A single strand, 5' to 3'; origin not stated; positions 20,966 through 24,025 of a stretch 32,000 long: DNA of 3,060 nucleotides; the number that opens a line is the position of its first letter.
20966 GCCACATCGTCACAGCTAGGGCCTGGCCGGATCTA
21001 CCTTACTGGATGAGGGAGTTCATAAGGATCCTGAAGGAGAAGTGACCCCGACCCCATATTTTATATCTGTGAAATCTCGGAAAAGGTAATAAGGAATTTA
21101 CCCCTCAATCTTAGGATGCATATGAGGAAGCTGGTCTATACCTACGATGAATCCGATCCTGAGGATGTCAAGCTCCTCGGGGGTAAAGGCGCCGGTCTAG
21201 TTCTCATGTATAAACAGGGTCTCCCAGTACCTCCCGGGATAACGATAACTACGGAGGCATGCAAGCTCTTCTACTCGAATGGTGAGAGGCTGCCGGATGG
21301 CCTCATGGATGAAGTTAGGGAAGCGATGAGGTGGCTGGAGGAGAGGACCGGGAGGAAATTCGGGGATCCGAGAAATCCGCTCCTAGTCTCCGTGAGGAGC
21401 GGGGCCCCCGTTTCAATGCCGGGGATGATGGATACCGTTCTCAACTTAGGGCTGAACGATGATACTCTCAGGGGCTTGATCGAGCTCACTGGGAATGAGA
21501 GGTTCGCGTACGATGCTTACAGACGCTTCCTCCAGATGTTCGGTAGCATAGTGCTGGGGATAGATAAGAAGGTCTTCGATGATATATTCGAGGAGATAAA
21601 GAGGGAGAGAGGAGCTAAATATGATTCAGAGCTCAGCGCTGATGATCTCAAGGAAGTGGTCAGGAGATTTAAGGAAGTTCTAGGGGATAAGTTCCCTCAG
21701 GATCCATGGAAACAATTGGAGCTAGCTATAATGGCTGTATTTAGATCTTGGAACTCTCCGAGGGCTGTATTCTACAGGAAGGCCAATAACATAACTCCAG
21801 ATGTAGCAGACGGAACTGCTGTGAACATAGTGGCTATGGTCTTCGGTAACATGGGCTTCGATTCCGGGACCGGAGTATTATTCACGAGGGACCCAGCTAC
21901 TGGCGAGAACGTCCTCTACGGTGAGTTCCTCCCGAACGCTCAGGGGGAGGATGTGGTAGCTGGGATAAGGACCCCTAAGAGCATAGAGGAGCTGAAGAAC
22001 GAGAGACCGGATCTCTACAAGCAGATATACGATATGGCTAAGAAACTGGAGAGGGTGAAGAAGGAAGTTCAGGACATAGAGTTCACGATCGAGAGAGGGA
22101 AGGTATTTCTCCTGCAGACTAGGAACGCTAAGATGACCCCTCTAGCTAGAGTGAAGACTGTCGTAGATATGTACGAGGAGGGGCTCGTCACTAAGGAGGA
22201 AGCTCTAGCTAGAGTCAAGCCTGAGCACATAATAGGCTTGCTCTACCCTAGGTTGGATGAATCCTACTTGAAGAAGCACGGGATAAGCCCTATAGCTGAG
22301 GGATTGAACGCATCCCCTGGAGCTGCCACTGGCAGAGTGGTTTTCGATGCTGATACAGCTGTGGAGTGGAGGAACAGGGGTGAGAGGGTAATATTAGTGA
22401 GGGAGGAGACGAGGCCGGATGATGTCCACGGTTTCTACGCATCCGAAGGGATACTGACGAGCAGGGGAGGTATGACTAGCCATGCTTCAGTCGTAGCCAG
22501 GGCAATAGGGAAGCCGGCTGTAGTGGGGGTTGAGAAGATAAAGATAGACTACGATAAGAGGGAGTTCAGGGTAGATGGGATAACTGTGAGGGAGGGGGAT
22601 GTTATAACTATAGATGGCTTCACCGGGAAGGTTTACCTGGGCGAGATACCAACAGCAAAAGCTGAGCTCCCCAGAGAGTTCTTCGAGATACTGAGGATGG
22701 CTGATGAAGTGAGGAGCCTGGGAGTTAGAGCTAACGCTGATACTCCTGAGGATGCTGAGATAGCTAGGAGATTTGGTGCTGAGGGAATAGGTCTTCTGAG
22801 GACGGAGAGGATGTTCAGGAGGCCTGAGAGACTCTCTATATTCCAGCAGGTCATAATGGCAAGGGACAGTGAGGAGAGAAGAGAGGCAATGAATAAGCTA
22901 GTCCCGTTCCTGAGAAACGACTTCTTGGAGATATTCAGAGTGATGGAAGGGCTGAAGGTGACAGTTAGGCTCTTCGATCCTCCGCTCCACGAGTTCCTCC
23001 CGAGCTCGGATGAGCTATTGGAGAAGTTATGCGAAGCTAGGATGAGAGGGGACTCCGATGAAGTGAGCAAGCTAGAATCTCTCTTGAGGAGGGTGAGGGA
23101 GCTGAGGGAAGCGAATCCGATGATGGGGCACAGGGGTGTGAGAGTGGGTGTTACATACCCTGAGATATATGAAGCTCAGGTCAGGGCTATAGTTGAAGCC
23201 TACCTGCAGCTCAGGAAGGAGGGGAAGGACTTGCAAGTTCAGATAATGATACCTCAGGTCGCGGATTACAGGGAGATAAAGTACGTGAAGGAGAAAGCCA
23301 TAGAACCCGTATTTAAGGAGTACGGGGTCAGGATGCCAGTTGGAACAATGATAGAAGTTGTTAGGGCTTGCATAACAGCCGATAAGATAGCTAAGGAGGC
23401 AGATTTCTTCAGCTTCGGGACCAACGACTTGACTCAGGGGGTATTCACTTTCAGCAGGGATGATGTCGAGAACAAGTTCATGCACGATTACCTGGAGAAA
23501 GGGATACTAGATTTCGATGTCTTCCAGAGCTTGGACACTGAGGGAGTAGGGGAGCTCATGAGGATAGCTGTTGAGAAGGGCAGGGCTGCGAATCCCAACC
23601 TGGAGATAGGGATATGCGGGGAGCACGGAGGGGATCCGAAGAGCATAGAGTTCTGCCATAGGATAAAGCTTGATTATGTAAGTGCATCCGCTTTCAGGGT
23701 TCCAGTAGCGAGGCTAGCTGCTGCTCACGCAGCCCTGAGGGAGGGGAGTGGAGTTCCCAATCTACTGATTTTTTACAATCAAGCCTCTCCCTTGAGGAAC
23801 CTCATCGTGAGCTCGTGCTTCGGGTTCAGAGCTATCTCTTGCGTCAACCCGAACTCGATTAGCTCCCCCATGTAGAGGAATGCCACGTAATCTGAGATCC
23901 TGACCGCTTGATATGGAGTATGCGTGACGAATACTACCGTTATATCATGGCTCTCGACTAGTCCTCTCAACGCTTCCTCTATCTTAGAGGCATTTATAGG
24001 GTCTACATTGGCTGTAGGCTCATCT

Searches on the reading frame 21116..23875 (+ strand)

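Call 75: search_protein_families(library=pfam, proteins=[window:21116-23875:+], max_evalue=0.00001)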
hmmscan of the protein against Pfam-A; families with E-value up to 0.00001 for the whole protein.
window:21116-23875:+ (919 aa): 3 families
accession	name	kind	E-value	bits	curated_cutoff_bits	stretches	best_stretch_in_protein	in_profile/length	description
PF02896.24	PEP-utilizers_C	-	9e-73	245.4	22.8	1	524-872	9-291/293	PEP-utilising enzyme, PEP-binding domain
PF01326.24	PPDK_N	-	6e-45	154.4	27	2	19-297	2-227/328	Pyruvate phosphate dikinase, AMP/ATP-binding domain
PF00391.29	PEP-utilizers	-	1.9e-23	82.3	23.1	1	423-504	3-72/72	PEP-utilising enzyme, mobile domain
